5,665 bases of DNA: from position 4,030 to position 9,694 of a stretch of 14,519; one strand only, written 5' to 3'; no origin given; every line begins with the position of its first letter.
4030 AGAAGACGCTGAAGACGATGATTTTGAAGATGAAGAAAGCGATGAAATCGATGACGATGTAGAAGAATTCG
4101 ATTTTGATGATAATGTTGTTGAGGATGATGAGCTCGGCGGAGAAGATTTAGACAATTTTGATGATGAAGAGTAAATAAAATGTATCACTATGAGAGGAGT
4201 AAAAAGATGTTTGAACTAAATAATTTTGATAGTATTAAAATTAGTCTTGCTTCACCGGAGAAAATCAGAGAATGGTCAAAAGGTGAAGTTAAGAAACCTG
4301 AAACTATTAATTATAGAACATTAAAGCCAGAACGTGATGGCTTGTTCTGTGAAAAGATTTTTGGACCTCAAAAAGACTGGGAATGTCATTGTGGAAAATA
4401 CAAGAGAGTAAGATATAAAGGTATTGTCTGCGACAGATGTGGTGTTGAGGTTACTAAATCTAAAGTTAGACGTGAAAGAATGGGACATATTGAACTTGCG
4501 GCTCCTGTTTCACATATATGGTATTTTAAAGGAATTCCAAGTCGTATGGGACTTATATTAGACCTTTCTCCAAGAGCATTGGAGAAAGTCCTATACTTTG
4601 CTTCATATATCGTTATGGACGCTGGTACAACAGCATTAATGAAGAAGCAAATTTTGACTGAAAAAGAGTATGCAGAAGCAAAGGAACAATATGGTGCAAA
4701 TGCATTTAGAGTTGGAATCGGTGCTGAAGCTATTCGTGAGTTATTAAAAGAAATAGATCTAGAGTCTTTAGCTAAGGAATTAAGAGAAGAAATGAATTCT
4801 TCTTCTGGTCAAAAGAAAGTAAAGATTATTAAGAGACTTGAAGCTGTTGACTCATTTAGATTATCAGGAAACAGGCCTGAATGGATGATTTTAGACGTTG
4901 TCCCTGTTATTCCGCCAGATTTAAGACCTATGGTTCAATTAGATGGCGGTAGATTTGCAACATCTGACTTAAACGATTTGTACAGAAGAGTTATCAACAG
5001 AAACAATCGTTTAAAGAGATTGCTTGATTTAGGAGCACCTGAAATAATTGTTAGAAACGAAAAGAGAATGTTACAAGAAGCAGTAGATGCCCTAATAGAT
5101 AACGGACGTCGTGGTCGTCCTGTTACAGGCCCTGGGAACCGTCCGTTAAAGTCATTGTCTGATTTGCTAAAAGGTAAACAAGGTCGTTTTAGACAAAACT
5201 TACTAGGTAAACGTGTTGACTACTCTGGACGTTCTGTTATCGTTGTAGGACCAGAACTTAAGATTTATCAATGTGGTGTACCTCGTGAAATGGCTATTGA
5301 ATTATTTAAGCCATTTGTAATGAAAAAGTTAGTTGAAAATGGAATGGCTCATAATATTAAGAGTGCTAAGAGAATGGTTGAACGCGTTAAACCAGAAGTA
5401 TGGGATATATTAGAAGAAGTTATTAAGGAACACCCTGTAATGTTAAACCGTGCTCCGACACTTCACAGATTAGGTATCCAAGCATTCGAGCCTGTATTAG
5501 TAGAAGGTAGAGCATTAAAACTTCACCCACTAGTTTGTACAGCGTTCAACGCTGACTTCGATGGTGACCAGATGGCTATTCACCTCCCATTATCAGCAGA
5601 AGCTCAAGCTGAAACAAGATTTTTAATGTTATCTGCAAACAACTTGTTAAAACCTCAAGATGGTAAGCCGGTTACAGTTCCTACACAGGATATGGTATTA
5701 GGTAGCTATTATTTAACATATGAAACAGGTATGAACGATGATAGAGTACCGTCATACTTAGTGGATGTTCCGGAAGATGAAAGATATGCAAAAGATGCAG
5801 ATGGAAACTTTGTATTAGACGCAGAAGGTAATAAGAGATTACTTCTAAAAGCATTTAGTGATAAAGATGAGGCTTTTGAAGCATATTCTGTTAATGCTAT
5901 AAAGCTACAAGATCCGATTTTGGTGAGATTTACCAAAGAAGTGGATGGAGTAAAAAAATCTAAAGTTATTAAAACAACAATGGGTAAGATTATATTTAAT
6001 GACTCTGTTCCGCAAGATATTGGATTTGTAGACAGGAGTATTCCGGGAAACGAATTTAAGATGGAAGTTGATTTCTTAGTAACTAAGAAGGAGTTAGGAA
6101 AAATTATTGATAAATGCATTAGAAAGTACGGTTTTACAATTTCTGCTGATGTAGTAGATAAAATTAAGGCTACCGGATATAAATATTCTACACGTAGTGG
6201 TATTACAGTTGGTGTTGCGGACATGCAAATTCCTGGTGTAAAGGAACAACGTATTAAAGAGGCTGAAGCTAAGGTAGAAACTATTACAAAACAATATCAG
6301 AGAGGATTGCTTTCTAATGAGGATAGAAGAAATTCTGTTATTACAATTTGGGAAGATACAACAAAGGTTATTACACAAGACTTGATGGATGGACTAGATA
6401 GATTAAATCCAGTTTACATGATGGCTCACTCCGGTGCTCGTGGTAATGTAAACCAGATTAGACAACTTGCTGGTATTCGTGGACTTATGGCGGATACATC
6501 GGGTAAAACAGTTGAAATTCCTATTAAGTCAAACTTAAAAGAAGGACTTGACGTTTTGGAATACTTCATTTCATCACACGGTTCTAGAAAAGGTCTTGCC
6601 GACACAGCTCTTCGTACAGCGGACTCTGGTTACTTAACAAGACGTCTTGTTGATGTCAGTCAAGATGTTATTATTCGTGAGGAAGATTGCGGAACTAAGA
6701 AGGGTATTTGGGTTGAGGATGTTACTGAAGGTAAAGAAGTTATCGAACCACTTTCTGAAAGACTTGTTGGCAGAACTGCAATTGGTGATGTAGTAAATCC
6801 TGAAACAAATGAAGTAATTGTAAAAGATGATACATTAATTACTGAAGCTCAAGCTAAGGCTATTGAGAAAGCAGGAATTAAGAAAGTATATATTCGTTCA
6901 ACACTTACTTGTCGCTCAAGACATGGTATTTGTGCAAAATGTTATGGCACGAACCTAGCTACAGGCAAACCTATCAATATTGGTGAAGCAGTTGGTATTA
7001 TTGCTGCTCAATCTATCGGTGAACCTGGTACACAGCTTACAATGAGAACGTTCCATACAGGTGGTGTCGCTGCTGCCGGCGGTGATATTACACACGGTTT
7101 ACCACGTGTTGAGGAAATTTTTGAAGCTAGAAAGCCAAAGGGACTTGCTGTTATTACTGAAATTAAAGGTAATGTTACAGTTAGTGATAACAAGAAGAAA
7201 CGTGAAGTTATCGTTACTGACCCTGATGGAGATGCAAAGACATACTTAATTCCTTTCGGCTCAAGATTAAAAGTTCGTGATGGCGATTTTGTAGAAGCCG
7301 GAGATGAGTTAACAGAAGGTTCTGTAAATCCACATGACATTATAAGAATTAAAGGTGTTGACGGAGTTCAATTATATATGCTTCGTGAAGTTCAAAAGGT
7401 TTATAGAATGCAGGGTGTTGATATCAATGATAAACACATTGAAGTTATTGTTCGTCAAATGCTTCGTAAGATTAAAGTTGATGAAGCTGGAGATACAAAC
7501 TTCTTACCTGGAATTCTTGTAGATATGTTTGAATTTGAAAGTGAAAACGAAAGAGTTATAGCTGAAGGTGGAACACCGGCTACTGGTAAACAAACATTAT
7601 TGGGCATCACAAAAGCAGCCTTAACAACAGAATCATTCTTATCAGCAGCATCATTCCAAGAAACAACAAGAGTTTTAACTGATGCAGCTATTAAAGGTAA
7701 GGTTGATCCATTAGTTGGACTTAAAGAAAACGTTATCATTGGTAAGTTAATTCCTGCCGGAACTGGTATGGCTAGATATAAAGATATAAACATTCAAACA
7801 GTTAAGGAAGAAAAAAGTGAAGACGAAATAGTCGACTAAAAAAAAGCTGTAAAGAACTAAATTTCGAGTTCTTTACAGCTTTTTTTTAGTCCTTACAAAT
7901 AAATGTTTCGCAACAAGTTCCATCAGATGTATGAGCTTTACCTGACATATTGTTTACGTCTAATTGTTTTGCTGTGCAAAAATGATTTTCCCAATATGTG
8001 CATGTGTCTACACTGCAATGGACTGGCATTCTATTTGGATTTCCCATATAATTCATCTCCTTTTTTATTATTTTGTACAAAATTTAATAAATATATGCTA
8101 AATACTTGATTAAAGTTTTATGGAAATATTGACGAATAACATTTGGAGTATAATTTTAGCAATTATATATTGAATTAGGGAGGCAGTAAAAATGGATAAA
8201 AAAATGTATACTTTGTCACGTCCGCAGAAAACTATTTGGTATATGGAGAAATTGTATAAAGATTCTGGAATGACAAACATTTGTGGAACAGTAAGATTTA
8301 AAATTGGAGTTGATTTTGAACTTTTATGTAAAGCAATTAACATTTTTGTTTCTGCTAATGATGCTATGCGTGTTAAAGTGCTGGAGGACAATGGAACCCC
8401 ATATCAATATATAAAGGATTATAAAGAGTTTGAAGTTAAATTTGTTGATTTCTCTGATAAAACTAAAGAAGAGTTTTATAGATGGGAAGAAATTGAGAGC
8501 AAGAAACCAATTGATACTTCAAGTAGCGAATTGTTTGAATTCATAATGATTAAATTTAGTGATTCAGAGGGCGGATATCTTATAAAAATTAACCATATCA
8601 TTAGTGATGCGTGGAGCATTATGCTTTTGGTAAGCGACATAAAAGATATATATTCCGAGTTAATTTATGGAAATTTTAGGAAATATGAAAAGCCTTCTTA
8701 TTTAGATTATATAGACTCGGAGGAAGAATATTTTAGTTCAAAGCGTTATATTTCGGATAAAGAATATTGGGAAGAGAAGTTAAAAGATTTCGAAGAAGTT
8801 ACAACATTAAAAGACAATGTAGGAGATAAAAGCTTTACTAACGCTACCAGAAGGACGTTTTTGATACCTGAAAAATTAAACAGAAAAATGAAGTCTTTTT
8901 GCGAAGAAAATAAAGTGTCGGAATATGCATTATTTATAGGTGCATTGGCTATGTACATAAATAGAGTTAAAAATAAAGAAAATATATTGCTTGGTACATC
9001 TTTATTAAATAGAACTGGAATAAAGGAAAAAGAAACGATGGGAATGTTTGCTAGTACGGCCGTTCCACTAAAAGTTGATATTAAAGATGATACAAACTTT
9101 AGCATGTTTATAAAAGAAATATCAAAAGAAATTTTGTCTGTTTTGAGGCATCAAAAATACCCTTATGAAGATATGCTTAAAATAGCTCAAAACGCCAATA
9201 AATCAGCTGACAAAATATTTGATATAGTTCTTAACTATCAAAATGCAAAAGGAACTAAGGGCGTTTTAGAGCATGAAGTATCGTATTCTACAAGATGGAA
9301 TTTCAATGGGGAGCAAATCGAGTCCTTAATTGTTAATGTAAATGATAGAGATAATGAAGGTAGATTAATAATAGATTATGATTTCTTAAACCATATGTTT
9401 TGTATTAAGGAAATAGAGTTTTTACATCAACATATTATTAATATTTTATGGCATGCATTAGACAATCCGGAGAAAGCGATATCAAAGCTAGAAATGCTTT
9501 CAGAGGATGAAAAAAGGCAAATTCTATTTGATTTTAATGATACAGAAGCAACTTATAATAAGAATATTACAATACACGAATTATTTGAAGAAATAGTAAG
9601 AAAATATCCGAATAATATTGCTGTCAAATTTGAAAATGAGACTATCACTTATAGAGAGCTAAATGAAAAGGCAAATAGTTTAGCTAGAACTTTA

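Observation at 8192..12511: Orphan single-module C-A-T-R NRPS (reductive release) with no partner genes in view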

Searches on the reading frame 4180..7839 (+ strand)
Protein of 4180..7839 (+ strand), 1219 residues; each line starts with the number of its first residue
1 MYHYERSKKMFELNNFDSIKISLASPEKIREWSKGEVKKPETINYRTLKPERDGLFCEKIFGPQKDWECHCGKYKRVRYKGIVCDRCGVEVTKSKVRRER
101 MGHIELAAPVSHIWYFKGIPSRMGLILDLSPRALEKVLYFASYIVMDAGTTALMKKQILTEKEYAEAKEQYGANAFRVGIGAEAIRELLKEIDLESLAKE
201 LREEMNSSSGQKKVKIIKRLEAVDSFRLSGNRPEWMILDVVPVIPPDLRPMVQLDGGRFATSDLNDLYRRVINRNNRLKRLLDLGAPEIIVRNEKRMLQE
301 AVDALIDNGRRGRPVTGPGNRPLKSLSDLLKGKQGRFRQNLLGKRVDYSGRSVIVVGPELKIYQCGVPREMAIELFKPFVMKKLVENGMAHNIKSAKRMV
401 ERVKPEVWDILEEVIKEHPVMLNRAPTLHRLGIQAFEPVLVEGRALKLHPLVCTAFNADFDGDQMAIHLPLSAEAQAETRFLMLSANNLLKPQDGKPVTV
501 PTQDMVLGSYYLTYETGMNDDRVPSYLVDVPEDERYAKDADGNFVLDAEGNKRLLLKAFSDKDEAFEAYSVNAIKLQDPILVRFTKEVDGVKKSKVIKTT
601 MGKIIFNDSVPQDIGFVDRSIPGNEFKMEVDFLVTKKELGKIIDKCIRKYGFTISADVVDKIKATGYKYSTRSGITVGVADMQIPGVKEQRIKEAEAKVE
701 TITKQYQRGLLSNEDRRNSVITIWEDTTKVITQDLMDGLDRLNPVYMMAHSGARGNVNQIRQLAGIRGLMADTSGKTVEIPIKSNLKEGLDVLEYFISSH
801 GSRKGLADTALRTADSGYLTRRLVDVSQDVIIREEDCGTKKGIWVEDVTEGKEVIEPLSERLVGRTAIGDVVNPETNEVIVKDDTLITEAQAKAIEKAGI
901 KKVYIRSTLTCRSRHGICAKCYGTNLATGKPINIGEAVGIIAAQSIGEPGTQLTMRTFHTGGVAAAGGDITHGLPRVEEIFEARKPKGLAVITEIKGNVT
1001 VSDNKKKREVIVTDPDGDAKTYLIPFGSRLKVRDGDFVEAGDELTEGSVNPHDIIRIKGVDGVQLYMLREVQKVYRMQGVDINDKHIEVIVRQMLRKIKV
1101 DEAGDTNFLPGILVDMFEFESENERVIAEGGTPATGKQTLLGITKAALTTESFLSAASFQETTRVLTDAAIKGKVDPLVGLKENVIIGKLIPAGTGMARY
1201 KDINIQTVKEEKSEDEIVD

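Call 3: search_protein_families(library=pfam, proteins=[window:4180-7839:+])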
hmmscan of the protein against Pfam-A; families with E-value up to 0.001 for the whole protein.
window:4180-7839:+ (1219 aa): 5 families
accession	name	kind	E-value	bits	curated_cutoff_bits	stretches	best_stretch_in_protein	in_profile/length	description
PF04997.17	RNA_pol_Rpb1_1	-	2.7e-88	296.8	39.7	1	14-341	2-312/312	RNA polymerase Rpb1, domain 1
PF04998.22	RNA_pol_Rpb1_5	-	3e-67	227.3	28.5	1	789-1147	1-263/267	RNA polymerase Rpb1, domain 5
PF00623.25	RNA_pol_Rpb1_2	-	1.5e-39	136.4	25.3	1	343-484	1-165/166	RNA polymerase Rpb1, domain 2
PF04983.23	RNA_pol_Rpb1_3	-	3.5e-29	102.2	28.9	1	488-682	1-162/162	RNA polymerase Rpb1, domain 3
PF05000.22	RNA_pol_Rpb1_4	-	9.5e-13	48.4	24.8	1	716-773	5-78/107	RNA polymerase Rpb1, domain 4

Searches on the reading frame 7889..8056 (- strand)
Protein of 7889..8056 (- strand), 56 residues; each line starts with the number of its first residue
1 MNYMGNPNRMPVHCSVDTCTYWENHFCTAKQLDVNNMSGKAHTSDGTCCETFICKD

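Call 60: search_protein_families(library=pfam, proteins=[window:7889-8056:-], max_evalue=0.01)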
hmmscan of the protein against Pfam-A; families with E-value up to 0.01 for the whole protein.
window:7889-8056:- (56 aa): 1 family
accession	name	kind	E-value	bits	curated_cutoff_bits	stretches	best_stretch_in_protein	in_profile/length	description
PF07561.16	DUF1540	-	6.2e-12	45.8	22.1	1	12-52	1-40/40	Domain of Unknown Function (DUF1540)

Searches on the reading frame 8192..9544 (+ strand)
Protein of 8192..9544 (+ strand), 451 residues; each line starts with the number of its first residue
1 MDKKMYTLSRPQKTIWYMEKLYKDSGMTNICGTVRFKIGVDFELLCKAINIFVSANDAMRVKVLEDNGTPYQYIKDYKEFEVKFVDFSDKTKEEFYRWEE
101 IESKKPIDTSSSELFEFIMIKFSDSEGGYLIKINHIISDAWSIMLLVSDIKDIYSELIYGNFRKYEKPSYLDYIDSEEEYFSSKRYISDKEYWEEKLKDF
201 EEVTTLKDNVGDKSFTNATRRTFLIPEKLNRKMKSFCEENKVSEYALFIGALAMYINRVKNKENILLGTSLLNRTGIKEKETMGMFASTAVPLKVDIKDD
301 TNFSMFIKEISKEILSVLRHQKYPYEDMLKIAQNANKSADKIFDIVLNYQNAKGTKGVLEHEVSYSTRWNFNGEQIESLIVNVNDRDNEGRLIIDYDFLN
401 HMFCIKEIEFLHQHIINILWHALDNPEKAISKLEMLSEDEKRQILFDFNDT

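Call 23: search_solved_structures(query=window:8192-9544:+, max_evalue=0.00001)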
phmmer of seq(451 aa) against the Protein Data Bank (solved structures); distinct sequences matched with E-value up to 0.00001: 44.
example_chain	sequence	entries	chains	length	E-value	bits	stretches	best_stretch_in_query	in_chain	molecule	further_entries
9rde_A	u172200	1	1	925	4.1e-23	85.4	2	36-317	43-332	Bacitracin synthase 3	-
6oyf_A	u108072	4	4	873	6.6e-21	78.1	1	8-352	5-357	Txo1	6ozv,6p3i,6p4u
7c1k_A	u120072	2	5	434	1.3e-20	77.1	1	5-348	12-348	Non-ribosomal peptide synthetase modules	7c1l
6mfy_A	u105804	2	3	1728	1.4e-20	77.1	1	6-451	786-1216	Linear gramicidin synthase subunit A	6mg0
6mfz_A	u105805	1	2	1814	1.5e-20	77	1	6-451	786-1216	Linear gramicidin synthase subunit A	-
9be3_A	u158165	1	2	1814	1.5e-20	77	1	6-451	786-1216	Linear gramicidin synthase subunit A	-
9be4_A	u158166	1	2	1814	1.5e-20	77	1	6-451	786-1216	Linear gramicidin synthase subunit A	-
9meh_A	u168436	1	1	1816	1.5e-20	77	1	6-451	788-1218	Linear gramicidin synthase subunit A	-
6p1j_A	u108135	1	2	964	1.6e-20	76.8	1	6-451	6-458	Txo2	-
7c1h_A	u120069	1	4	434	2.5e-20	76.2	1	5-348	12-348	Non-ribosomal peptide synthetase modules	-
7c1p_A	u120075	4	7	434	4.2e-19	72.2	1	5-348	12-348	Non-ribosomal peptide synthetase modules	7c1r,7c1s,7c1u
2jgp_A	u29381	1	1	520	5.6e-19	71.8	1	5-436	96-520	TYROCIDINE SYNTHETASE 3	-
1l5a_A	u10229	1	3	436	3.4e-17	65.9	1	11-329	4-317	amide synthase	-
6n8e_A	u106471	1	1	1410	9e-17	64.5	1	8-329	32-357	holo-ObiF1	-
6mfx_A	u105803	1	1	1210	1.6e-16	63.7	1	6-434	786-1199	Linear gramicidin synthase subunit A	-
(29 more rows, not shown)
